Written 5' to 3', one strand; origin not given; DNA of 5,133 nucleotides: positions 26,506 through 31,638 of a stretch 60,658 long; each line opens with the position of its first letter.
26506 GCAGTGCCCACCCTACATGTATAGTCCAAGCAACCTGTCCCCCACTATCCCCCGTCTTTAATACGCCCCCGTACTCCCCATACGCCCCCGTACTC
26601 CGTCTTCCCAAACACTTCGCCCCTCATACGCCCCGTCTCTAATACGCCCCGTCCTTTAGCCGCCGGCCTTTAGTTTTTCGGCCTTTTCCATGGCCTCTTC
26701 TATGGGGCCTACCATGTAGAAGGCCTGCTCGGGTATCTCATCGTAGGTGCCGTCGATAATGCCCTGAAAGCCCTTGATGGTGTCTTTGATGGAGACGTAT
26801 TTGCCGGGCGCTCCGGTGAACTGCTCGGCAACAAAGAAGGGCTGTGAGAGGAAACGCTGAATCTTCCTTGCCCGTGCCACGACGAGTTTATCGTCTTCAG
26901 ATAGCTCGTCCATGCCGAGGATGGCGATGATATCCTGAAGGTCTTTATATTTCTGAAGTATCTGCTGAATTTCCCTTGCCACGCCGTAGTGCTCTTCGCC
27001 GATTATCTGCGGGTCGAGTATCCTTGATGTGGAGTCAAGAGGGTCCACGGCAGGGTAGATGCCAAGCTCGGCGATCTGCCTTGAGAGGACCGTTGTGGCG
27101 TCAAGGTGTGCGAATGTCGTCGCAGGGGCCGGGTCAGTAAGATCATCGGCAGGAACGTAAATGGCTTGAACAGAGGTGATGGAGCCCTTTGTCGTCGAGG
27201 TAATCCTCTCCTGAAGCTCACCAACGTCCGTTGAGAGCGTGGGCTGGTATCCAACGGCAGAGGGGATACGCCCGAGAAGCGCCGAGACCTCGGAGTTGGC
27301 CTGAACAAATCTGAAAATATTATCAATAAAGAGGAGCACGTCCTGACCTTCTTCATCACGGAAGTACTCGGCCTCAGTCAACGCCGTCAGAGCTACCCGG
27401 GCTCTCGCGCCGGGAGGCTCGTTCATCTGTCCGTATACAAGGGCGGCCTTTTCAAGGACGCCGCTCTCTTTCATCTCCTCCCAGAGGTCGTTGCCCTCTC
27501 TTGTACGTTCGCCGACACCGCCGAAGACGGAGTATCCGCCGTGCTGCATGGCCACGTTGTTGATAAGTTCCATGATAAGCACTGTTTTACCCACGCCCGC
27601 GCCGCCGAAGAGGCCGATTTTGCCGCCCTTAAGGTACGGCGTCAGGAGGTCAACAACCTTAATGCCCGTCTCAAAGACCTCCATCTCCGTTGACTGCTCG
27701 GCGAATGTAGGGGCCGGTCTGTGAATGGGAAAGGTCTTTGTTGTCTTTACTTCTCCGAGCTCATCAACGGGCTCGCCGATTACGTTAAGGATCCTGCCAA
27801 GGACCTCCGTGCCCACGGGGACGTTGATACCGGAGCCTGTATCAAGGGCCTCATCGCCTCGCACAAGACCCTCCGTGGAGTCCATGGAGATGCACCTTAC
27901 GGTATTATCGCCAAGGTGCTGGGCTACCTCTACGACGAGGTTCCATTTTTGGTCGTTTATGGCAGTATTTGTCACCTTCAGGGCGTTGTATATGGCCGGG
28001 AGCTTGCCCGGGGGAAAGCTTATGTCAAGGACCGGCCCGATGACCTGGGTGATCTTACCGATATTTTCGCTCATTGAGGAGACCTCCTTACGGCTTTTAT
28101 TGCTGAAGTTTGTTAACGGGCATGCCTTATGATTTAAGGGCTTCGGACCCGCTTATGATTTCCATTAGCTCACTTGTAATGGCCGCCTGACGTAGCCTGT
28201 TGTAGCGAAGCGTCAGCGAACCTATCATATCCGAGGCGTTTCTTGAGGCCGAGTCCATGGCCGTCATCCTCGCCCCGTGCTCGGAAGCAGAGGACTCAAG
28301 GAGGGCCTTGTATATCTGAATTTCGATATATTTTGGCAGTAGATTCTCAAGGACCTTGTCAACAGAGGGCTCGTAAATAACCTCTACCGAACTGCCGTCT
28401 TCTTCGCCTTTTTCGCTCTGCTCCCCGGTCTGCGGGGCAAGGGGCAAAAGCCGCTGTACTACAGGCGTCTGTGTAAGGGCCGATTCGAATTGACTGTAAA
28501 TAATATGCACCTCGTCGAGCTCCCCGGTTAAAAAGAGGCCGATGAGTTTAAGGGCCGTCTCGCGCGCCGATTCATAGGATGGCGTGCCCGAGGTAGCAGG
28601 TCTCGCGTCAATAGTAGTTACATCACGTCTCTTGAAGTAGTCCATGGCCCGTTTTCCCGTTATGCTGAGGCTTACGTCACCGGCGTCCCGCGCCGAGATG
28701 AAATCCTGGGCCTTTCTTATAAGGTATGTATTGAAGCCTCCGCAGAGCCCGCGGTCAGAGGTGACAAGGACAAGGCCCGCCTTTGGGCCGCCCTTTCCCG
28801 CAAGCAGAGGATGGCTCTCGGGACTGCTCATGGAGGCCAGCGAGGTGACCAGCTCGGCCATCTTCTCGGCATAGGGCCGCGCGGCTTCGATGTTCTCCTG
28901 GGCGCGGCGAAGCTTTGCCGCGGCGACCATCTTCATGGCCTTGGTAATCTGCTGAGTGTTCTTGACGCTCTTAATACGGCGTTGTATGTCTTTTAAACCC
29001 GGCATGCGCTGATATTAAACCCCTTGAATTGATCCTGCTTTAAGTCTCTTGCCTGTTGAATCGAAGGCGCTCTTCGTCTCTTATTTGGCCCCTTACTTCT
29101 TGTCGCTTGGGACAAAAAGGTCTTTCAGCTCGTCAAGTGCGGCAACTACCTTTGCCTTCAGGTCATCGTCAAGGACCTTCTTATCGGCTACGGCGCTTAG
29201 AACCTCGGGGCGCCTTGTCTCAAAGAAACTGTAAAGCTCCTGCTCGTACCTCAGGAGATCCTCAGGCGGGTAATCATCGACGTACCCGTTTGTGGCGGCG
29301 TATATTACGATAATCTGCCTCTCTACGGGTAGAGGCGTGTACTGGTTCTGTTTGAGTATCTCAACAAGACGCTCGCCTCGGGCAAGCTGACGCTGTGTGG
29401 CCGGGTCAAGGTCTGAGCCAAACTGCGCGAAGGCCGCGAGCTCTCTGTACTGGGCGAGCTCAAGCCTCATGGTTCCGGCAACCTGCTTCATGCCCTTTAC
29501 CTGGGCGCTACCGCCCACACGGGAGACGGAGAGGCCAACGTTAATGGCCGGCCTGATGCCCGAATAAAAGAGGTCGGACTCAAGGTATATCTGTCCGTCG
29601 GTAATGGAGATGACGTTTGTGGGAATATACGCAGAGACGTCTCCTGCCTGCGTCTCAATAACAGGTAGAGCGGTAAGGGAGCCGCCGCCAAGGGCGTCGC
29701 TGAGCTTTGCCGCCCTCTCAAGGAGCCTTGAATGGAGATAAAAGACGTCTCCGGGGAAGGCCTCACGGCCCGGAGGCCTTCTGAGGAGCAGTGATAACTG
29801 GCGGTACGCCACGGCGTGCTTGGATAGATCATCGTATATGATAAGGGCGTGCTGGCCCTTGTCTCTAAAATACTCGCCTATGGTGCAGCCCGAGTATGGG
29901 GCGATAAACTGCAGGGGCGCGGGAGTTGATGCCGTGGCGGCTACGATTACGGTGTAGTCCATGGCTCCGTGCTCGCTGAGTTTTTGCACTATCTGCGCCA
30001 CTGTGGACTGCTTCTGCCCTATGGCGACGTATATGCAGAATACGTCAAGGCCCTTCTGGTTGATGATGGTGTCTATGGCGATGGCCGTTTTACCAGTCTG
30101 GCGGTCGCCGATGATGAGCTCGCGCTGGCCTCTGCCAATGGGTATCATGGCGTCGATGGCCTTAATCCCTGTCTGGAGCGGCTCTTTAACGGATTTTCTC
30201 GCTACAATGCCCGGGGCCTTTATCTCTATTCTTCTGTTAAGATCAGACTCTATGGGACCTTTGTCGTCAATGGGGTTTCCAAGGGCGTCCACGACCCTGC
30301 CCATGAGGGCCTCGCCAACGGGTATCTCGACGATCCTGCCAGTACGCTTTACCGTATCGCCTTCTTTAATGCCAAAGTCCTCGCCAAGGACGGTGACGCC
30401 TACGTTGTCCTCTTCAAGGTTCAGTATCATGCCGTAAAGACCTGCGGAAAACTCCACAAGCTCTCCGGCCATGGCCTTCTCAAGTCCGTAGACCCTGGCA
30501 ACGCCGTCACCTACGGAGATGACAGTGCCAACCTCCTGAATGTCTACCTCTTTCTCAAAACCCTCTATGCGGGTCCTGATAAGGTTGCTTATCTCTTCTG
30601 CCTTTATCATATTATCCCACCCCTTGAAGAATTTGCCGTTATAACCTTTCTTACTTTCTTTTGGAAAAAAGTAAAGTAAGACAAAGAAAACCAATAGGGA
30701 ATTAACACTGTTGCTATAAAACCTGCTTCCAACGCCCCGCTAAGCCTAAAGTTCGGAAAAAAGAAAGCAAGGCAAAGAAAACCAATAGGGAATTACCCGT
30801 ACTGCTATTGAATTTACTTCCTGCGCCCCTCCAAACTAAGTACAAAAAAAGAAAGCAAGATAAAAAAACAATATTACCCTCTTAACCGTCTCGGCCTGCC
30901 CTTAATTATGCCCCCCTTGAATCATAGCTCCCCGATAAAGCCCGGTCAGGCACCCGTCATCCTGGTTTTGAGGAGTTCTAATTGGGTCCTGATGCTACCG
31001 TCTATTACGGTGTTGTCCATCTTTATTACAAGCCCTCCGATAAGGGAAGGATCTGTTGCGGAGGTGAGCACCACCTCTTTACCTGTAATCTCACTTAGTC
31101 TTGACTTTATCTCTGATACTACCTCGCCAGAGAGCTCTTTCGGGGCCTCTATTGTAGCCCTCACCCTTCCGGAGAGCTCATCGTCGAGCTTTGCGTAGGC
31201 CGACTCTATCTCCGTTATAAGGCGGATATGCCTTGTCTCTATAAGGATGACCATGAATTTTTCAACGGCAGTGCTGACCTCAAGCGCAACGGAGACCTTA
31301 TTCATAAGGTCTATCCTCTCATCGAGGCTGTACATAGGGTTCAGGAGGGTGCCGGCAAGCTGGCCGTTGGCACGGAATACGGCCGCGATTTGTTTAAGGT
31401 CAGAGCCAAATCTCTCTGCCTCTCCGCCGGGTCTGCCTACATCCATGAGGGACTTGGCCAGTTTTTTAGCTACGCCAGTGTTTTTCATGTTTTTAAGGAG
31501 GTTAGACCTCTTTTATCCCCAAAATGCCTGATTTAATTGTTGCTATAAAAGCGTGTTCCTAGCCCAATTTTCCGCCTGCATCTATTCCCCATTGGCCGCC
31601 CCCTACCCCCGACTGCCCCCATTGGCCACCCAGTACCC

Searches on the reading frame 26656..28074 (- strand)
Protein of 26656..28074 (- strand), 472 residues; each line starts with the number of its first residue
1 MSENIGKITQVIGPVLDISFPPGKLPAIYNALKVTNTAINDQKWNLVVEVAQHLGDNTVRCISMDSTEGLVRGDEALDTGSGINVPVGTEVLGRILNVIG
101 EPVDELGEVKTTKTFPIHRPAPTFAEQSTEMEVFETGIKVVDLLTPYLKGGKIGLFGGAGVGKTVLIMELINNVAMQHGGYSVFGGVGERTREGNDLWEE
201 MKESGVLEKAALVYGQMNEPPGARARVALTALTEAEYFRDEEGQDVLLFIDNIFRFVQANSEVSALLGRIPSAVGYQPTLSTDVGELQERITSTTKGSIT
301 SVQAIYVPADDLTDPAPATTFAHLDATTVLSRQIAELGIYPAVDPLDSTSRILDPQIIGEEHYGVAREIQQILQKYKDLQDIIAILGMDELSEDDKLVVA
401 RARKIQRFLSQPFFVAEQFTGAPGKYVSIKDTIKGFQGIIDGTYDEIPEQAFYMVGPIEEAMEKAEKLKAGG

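Call 96: search_protein_families(library=pfam, proteins=[window:26656-28074:-], max_evalue=1e-8)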
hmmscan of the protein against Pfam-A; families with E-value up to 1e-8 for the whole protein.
window:26656-28074:- (472 aa): 3 families
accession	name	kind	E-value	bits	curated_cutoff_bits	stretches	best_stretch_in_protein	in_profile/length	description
PF00006.31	ATP-synt_ab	-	1.8e-73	247.1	29.5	1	137-350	1-213/213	ATP synthase alpha/beta family, nucleotide-binding domain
PF02874.29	ATP-synt_ab_N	-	6e-21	75.2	20.9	1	8-80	1-69/69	ATP synthase alpha/beta family, beta-barrel domain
PF22919.1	ATP-synt_VA_C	-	3.6e-18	65.9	24.7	1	355-445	5-98/101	C-terminal domain of V and A type ATP synthase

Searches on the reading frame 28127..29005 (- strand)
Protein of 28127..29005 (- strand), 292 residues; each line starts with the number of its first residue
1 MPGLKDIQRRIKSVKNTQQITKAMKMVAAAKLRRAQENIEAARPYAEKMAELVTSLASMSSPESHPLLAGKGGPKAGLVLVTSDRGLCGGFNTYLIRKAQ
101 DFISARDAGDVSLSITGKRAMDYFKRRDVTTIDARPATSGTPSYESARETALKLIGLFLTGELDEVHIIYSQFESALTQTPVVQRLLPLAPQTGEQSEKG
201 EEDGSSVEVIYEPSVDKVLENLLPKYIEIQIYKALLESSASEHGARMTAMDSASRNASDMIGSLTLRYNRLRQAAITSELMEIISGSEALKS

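Call 96: search_protein_families(library=pfam, proteins=[window:28127-29005:-], max_evalue=1e-8)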
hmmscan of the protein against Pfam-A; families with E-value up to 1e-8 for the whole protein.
window:28127-29005:- (292 aa): 1 family
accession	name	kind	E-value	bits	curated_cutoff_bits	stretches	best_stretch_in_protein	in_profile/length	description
PF00231.24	ATP-synt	-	5e-105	351.7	39.9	1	4-290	2-285/285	ATP synthase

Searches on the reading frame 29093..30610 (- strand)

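Call 35: search_protein_families(library=pfam, proteins=[window:29093-30610:-], max_evalue=0.00001)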
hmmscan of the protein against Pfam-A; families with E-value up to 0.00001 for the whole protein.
window:29093-30610:- (505 aa): 3 families
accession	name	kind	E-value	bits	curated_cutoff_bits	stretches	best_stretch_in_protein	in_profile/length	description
PF00006.31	ATP-synt_ab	-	1.2e-85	287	29.5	1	148-363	1-213/213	ATP synthase alpha/beta family, nucleotide-binding domain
PF00306.32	ATP-synt_ab_C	-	3.4e-47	160.3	27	1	370-494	1-125/126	ATP synthase alpha/beta chain, C terminal domain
PF02874.29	ATP-synt_ab_N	-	1.1e-20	74.4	20.9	1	24-91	2-69/69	ATP synthase alpha/beta family, beta-barrel domain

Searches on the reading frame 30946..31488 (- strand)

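Call 35: search_protein_families(library=pfam, proteins=[window:30946-31488:-], max_evalue=0.00001)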
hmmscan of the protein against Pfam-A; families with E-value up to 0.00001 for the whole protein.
window:30946-31488:- (180 aa): 1 family
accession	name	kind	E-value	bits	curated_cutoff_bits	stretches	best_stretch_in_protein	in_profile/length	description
PF00213.23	OSCP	-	2.1e-37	129.3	22.3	1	6-177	1-172/172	ATP synthase delta (OSCP) subunit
